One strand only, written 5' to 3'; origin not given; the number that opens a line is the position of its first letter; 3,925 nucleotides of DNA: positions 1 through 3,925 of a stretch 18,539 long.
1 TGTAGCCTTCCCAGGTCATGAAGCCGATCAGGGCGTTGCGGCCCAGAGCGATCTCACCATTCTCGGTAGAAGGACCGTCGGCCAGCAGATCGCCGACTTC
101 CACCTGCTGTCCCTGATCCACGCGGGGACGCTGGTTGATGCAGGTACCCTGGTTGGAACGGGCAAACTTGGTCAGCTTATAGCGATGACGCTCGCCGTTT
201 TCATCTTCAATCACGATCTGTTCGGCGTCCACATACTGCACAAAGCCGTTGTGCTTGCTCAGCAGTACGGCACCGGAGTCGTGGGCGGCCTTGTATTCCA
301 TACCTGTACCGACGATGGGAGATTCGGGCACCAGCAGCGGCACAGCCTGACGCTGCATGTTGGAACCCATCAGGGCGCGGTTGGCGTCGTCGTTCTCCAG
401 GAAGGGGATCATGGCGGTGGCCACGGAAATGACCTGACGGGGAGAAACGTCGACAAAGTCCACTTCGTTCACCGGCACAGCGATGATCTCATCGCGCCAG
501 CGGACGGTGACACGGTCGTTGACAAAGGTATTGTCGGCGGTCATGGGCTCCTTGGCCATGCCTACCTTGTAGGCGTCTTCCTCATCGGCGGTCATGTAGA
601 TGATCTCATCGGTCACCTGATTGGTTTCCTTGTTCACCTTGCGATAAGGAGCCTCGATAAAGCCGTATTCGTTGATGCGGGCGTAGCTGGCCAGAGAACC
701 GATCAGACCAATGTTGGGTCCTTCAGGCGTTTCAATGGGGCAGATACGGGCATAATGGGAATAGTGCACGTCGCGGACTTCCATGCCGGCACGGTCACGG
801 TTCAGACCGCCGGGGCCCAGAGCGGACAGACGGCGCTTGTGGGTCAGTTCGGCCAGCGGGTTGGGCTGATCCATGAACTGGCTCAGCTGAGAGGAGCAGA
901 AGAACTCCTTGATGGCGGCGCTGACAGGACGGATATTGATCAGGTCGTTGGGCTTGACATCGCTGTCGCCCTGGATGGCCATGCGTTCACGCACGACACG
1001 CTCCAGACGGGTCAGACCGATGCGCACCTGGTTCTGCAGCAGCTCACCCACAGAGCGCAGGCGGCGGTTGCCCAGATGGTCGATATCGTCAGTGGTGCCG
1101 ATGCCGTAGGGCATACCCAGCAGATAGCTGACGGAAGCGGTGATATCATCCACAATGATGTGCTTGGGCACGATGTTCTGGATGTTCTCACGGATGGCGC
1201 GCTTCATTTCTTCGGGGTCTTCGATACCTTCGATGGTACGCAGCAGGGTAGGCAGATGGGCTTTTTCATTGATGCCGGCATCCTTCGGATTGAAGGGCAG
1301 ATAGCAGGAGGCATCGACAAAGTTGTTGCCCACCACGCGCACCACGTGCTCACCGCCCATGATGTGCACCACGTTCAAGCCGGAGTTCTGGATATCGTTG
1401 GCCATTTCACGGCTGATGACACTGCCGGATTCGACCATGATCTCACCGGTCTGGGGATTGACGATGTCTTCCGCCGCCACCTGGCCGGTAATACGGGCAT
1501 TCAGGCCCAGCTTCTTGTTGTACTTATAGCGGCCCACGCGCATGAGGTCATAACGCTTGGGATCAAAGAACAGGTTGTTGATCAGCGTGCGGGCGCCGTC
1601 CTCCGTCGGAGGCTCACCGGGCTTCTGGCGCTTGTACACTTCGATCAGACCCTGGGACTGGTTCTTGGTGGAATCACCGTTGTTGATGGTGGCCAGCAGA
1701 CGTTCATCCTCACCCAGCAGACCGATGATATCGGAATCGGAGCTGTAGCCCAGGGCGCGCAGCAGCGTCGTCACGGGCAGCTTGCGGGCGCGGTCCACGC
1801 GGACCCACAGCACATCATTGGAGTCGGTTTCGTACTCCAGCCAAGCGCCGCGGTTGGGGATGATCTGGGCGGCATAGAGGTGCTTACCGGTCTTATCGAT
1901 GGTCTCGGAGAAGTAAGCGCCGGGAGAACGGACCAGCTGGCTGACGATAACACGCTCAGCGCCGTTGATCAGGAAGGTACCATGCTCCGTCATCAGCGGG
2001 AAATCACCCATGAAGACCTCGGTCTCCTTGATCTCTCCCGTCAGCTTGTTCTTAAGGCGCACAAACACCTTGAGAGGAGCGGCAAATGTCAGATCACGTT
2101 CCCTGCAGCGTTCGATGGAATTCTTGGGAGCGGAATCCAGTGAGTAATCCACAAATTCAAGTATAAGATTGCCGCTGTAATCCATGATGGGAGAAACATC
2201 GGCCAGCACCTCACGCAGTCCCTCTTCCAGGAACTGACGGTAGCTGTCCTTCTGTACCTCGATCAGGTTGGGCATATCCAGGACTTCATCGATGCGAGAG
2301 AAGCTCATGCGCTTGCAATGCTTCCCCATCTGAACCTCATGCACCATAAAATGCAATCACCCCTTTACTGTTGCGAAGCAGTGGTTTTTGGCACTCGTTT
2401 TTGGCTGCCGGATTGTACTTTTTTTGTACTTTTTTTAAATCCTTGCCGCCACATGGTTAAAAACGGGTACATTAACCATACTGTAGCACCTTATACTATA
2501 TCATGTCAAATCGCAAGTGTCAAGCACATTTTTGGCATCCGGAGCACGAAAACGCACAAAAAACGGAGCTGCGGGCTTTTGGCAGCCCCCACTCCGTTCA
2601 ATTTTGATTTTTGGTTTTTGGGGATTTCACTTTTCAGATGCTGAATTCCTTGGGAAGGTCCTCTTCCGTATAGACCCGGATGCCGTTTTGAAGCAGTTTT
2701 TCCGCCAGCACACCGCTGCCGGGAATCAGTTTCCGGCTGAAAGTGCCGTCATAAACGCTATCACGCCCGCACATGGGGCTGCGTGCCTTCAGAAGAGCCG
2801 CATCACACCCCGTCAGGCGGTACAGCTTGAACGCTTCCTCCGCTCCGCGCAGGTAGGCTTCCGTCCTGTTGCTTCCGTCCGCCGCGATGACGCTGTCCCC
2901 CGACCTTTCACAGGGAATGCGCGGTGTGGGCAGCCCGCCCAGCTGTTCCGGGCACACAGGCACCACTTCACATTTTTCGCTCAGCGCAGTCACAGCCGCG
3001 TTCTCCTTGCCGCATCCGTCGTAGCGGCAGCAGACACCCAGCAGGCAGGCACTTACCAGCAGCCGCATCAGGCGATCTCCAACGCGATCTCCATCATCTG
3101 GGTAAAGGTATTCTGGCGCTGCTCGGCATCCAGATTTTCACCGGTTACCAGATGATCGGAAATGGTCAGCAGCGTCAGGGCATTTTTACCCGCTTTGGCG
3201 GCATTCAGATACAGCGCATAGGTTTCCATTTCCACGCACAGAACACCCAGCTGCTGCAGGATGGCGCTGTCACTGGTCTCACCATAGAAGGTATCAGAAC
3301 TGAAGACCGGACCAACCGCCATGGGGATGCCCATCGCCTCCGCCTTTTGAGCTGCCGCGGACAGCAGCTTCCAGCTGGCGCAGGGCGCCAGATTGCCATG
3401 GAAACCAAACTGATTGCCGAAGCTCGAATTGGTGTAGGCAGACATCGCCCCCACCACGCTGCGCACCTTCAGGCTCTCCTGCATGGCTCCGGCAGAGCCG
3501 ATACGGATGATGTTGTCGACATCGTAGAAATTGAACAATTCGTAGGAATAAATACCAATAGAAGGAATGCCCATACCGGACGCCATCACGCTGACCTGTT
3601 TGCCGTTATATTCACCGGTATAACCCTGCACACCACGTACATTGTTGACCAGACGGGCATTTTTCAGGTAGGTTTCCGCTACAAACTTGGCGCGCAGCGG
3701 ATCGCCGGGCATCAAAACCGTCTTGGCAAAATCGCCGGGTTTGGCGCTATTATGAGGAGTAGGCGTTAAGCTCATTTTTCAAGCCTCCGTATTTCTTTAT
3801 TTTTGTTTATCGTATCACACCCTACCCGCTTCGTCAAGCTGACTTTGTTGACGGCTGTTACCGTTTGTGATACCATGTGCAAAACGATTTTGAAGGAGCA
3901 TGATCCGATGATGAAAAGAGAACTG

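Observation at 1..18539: No gene in the window ends at a credible TAG; both in-frame TAGs lie inside conserved protein domains (possible UAG suppression or reassignment)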

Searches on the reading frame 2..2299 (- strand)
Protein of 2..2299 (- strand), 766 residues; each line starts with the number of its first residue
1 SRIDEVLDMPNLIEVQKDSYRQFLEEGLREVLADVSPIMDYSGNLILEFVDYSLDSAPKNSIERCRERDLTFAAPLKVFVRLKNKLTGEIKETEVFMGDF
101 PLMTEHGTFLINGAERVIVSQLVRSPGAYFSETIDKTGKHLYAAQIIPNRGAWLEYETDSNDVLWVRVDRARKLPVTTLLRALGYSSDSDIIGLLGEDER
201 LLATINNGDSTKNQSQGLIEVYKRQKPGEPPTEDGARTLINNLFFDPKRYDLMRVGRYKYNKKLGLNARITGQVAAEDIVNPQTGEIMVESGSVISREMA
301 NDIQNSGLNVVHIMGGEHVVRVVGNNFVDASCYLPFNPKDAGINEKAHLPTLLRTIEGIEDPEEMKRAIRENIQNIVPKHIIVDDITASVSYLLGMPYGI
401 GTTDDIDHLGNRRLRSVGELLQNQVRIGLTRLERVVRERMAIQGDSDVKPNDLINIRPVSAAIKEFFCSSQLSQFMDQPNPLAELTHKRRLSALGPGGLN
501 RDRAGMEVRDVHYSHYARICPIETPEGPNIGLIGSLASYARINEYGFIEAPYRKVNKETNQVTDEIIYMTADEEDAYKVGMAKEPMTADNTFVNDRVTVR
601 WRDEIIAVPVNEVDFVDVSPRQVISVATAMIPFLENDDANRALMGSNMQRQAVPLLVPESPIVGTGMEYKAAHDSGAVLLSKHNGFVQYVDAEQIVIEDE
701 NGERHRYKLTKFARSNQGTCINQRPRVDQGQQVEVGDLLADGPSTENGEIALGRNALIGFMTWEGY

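Call 39: find_homologous_proteins(query=window:2-2299:-, max_evalue=1e-50)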
Query window:2-2299:- (766 aa): 8000 proteins with E <= 1e-50 among 8000 candidates; the best 120 are listed.
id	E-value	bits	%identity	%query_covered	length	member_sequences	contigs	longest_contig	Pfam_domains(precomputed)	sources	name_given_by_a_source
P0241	0.0e+0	1732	100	100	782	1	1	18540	PF04565.22,PF04561.20,PF10385.15,PF04563.21,PF00562.34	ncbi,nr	ncbi:MAG: DNA-directed RNA polymerase subunit beta, partial [Clostridia bacterium]|nr:DNA-directed R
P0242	0.0e+0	1492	85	100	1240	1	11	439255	PF04565.22,PF04561.20,PF04560.26,PF10385.15,PF04563.21,PF00562.34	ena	-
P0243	0.0e+0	1492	85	100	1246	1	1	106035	PF04565.22,PF04561.20,PF04560.26,PF10385.15,PF04563.21,PF00562.34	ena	-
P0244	0.0e+0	1489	84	100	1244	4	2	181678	PF04565.22,PF04561.20,PF04560.26,PF10385.15,PF04563.21,PF00562.34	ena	-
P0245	0.0e+0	1489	84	100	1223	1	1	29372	PF04565.22,PF04561.20,PF04560.26,PF10385.15,PF04563.21,PF00562.34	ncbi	-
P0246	0.0e+0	1488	84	100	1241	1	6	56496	PF04565.22,PF04561.20,PF04560.26,PF10385.15,PF04563.21,PF00562.34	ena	-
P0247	0.0e+0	1488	84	100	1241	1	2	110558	PF04565.22,PF04561.20,PF04560.26,PF10385.15,PF04563.21,PF00562.34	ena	-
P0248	0.0e+0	1488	84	100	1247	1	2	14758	PF04565.22,PF04561.20,PF04560.26,PF10385.15,PF04563.21,PF00562.34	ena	-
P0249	0.0e+0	1488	84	100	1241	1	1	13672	PF04565.22,PF04561.20,PF04560.26,PF10385.15,PF04563.21,PF00562.34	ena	-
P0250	0.0e+0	1488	84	100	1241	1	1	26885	PF04565.22,PF04561.20,PF04560.26,PF10385.15,PF04563.21,PF00562.34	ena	-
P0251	0.0e+0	1487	84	100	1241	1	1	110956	PF04565.22,PF04561.20,PF04560.26,PF10385.15,PF04563.21,PF00562.34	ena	-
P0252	0.0e+0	1487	84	100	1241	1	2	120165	PF04565.22,PF04561.20,PF04560.26,PF10385.15,PF04563.21,PF00562.34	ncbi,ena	-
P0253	0.0e+0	1486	84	100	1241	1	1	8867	PF04565.22,PF04561.20,PF04560.26,PF10385.15,PF04563.21,PF00562.34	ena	-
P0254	0.0e+0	1486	84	100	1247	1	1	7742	PF04565.22,PF04561.20,PF04560.26,PF10385.15,PF04563.21,PF00562.34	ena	-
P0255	0.0e+0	1485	84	100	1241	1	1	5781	PF04565.22,PF04561.20,PF04560.26,PF10385.15,PF04563.21,PF00562.34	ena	-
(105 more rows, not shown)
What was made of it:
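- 1..18539 (.): Whole contig of an NCBI MAG labelled 'Clostridia bacterium'. It holds 18 gene ends (12 TGA, 6 TAA, 0 TAG) and no tRNA gene. The contig length of 18,540 bp and the identical partial RpoB come from call 39.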

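Call 40: find_encoding_contigs(protein=P0241, flank=10000, max_places=3)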
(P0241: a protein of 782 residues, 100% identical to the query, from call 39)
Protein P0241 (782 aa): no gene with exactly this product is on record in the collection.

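Call 41: find_encoding_contigs(protein=P0242, flank=10000, max_places=2)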
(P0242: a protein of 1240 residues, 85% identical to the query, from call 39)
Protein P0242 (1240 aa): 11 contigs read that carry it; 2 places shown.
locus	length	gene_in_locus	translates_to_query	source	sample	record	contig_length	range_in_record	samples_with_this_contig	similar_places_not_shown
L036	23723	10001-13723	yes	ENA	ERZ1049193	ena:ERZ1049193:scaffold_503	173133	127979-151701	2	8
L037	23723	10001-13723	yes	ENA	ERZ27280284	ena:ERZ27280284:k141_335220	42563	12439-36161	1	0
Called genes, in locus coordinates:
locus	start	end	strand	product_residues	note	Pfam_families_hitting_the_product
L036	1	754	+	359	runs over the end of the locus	PF00005:ABC_tran, PF17912:OB_MalK, PF08402:TOBE_2 (weak)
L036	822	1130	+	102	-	PF01035:DNA_binding_1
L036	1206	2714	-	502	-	PF01970:TctA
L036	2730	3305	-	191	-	PF07331:TctB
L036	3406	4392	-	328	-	PF03401:TctC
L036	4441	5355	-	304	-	PF02541:Ppx-GppA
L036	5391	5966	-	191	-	-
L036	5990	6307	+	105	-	-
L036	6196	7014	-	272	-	-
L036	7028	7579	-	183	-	PF13302:Acetyltransf_3, PF00583:Acetyltransf_1, PF13673:Acetyltransf_10 (weak), PF13508:Acetyltransf_7, PF08445:FR47 (weak)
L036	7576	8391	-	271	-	PF08867:FRG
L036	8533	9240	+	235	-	PF01048:PNP_UDP_1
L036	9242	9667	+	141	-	PF04463:2-thiour_desulf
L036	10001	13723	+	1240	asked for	PF04563:RNA_pol_Rpb2_1, PF04561:RNA_pol_Rpb2_2, PF04565:RNA_pol_Rpb2_3, PF10385:RNA_pol_Rpb2_45, PF00562:RNA_pol_Rpb2_6, PF04560:RNA_pol_Rpb2_7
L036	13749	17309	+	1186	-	PF04997:RNA_pol_Rpb1_1, PF00623:RNA_pol_Rpb1_2, PF04983:RNA_pol_Rpb1_3, PF05000:RNA_pol_Rpb1_4, PF04998:RNA_pol_Rpb1_5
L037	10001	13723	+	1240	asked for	PF04563:RNA_pol_Rpb2_1, PF04561:RNA_pol_Rpb2_2, PF04565:RNA_pol_Rpb2_3, PF10385:RNA_pol_Rpb2_45, PF00562:RNA_pol_Rpb2_6, PF04560:RNA_pol_Rpb2_7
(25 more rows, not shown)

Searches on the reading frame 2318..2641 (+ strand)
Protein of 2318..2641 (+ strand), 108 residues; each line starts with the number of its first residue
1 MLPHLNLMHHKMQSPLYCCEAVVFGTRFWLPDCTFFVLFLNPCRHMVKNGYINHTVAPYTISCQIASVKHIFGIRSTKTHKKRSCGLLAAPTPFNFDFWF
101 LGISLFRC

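Call 37: search_protein_families(library=pfam, proteins=[window:2318-2641:+], max_evalue=0.01)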
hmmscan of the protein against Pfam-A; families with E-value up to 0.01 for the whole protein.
window:2318-2641:+ (108 aa): 0 families

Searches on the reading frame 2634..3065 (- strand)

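Call 10: search_protein_families(library=pfam, proteins=[window:2634-3065:-], max_evalue=0.01)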
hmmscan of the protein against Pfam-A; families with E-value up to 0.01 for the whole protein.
window:2634-3065:- (143 aa): 1 family
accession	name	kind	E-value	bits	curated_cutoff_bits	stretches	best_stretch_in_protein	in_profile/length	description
PF04463.17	2-thiour_desulf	-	8.8e-40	136.4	34.7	1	3-136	2-141/141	2-thiouracil desulfurase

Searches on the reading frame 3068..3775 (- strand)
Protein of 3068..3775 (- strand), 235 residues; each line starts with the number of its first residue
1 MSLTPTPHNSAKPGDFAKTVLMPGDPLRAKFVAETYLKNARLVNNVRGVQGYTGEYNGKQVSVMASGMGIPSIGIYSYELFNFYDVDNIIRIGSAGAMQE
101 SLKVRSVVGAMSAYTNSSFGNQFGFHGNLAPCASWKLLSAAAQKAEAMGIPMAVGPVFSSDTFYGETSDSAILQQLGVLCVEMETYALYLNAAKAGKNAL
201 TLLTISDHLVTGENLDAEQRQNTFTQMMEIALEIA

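Call 10: search_protein_families(library=pfam, proteins=[window:3068-3772:-], max_evalue=0.01)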
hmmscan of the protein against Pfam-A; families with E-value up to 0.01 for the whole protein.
window:3068-3772:- (234 aa): 1 family
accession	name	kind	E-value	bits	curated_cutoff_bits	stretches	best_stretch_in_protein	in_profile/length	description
PF01048.26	PNP_UDP_1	-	6.3e-39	134.2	25.1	1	18-228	2-222/233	Phosphorylase superfamily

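Call 26: find_encoding_contigs(protein=window:3068-3775:-, flank=10000, max_places=10)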
Protein window:3068-3775:- (235 aa): 1 contig read that carries it; 1 place shown.
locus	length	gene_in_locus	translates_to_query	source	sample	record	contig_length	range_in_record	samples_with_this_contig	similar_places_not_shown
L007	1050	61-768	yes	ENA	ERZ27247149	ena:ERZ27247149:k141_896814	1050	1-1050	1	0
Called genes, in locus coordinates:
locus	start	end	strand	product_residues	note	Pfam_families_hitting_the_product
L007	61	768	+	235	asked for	PF01048:PNP_UDP_1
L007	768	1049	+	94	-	?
